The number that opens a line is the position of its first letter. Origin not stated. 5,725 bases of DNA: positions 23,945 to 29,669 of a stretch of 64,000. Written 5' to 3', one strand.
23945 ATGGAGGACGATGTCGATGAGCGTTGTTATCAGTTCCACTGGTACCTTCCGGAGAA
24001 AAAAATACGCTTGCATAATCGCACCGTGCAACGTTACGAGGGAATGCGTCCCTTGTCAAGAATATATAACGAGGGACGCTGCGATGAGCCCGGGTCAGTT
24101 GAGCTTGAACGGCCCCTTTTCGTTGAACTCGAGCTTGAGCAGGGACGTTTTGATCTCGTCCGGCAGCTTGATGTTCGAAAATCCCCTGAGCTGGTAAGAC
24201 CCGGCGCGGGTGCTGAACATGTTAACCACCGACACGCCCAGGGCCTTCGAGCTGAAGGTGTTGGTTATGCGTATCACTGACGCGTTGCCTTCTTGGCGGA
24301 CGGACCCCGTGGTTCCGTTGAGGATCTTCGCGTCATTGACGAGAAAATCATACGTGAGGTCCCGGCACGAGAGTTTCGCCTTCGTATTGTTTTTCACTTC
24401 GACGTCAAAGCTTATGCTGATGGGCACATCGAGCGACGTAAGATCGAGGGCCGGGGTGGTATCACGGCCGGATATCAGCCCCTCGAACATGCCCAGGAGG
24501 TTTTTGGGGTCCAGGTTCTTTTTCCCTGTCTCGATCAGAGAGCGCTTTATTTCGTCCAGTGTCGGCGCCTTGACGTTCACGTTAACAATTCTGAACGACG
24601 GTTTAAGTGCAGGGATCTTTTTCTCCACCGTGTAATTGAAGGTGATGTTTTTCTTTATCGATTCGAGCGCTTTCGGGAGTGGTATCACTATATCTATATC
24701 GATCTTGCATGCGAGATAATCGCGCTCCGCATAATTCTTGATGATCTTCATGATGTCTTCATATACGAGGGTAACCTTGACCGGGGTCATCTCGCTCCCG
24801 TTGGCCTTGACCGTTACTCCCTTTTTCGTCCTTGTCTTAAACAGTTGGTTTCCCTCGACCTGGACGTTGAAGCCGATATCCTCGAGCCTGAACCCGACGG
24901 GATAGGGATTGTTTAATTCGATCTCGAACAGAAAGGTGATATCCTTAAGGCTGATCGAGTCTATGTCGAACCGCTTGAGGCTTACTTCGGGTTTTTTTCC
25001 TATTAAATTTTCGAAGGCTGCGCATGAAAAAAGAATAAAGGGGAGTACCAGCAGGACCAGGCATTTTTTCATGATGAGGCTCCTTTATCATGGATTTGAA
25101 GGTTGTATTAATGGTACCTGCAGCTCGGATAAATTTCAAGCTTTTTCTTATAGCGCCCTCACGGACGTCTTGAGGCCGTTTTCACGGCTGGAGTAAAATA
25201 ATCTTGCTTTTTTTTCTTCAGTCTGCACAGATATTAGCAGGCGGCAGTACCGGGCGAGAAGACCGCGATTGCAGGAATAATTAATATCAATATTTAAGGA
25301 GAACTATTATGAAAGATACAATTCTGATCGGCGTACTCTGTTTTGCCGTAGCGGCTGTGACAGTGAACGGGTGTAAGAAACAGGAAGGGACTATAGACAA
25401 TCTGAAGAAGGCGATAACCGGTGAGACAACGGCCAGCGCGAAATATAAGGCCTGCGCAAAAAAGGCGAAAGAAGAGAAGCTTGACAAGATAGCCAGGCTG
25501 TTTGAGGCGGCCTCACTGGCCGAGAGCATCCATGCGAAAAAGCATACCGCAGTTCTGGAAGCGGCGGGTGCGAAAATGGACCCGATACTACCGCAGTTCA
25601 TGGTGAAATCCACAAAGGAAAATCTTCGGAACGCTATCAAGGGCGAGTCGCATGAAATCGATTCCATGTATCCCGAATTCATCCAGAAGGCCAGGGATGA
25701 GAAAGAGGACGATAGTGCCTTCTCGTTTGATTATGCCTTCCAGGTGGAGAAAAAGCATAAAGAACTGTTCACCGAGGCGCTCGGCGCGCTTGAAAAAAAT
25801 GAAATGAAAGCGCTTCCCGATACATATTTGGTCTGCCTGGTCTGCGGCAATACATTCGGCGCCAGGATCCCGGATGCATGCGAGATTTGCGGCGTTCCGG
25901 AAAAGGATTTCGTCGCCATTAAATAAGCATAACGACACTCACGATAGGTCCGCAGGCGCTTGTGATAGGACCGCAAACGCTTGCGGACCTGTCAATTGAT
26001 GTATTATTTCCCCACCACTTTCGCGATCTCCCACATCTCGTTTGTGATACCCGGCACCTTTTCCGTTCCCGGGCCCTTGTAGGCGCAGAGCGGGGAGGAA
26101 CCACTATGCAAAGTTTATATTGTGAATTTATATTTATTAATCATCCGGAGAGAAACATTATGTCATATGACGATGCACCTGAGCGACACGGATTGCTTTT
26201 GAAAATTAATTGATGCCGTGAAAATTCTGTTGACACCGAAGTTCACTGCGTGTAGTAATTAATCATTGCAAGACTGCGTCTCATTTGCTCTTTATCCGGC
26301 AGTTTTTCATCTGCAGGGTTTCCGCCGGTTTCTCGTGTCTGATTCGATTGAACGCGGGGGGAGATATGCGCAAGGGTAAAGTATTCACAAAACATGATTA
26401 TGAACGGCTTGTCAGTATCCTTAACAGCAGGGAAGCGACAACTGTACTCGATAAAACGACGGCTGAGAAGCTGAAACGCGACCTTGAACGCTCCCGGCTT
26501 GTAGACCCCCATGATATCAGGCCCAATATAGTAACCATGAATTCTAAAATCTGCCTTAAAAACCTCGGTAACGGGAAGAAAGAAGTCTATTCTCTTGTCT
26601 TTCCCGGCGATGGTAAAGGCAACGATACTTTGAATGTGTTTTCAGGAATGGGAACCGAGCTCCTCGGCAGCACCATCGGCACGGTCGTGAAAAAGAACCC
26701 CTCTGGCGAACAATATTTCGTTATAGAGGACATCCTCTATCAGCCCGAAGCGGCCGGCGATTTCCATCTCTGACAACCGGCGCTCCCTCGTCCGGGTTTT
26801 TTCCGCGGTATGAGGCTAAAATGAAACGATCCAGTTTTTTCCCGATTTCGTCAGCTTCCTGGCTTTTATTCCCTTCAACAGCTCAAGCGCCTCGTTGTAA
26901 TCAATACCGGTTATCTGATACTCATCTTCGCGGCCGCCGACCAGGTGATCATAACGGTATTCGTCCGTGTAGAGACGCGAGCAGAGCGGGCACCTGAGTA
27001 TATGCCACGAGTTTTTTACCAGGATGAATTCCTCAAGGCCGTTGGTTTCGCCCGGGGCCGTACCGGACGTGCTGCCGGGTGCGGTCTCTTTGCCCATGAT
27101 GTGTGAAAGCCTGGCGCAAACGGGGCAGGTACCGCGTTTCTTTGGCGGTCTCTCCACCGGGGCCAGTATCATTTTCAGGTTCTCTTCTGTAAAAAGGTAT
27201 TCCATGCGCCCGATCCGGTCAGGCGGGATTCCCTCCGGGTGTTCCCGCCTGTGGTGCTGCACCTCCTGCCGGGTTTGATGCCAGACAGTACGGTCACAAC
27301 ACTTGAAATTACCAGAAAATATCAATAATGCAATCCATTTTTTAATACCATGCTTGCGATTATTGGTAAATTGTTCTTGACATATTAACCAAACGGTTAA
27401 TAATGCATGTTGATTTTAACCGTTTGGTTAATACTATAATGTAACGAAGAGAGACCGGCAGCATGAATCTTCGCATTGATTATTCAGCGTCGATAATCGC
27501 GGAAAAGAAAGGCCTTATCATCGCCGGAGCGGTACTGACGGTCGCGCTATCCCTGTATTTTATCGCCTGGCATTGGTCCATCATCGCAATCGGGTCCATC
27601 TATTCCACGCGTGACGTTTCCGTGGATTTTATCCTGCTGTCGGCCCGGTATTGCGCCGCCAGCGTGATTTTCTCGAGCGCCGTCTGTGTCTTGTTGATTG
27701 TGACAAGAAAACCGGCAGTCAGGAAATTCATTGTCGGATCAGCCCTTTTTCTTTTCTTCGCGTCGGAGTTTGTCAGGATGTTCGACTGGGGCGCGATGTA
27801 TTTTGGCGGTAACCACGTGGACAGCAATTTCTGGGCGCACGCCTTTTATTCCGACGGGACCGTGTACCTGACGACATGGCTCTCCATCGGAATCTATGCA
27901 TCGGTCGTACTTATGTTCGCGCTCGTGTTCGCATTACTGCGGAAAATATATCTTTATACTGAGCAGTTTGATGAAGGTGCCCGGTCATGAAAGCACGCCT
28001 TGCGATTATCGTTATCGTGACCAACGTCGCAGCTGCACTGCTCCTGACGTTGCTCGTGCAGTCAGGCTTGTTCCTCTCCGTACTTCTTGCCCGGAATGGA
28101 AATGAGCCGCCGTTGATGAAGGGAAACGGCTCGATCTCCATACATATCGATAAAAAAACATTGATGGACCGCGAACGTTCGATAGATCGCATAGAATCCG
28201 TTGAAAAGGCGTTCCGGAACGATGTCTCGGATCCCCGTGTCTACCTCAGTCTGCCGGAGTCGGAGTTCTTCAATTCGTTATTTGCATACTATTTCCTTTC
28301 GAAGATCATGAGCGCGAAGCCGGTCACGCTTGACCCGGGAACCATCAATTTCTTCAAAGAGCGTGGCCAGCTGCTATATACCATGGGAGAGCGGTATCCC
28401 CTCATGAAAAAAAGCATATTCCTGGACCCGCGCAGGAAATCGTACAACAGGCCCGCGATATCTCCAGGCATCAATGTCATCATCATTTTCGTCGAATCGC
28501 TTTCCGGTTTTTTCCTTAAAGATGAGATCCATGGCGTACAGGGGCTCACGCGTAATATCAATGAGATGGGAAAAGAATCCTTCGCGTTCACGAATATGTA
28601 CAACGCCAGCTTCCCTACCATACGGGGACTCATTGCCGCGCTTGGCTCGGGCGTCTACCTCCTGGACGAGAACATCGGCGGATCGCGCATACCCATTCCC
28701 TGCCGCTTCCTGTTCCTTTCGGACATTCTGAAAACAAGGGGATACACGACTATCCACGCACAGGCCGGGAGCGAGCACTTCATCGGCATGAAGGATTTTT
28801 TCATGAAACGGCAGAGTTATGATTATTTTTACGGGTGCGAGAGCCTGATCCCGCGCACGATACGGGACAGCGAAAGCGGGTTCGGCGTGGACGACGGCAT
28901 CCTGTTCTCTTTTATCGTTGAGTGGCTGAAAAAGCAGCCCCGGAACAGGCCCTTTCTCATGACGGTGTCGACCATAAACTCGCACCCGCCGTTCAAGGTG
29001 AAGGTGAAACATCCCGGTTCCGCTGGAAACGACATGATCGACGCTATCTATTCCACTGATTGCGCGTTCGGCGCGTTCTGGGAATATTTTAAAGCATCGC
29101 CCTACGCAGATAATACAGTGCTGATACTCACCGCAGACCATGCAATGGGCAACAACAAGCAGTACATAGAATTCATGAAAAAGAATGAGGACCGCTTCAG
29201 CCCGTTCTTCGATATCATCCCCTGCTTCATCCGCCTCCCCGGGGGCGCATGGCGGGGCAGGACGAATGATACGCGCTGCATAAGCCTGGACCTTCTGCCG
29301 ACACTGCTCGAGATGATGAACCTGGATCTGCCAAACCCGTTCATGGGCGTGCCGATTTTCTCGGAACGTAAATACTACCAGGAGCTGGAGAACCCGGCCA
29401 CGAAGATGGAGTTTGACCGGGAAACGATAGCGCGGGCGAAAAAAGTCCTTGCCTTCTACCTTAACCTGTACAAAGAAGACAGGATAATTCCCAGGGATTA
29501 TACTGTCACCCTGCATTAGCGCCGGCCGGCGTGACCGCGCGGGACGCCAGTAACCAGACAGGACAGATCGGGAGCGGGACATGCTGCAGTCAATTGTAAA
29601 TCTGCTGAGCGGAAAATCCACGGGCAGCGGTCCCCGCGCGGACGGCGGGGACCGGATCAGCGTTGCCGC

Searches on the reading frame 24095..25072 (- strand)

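Call 19: search_protein_families(library=pfam, proteins=[window:24095-25072:-])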
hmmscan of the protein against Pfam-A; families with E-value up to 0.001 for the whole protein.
window:24095-25072:- (325 aa): 1 family
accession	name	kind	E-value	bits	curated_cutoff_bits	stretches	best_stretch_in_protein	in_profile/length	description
PF03168.19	LEA_2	-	6.8e-12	46.1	25.4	1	52-115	3-66/98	Late embryogenesis abundant protein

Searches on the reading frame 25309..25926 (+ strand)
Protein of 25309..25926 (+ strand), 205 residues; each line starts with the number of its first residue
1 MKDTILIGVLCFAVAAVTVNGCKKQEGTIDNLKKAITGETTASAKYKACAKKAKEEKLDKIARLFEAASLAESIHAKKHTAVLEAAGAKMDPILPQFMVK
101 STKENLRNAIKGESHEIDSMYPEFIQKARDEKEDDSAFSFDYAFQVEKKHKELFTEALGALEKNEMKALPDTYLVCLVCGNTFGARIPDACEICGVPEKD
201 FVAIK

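Call 19: search_protein_families(library=pfam, proteins=[window:25309-25926:+])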
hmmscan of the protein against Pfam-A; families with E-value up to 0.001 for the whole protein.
window:25309-25926:+ (205 aa): 3 families
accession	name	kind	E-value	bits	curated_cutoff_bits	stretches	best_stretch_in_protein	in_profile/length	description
PF02915.23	Rubrerythrin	-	4.8e-22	79.3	22.8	1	30-157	1-136/137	Rubrerythrin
PF00210.30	Ferritin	-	9.8e-06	26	24.5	1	29-162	1-140/142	Ferritin-like domain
PF21349.2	RUBY_RBDX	-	0.00067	19.5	26.5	0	175-201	2-29/30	Rubrerythrin, rubredoxin-like domain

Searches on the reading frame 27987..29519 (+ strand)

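Call 19: search_protein_families(library=pfam, proteins=[window:27987-29519:+])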
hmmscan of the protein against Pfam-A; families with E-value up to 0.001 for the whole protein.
window:27987-29519:+ (510 aa): 1 family
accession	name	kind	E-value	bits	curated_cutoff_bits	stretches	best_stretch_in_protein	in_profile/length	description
PF00884.28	Sulfatase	-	1.5e-26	93.9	25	1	163-445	2-300/301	Sulfatase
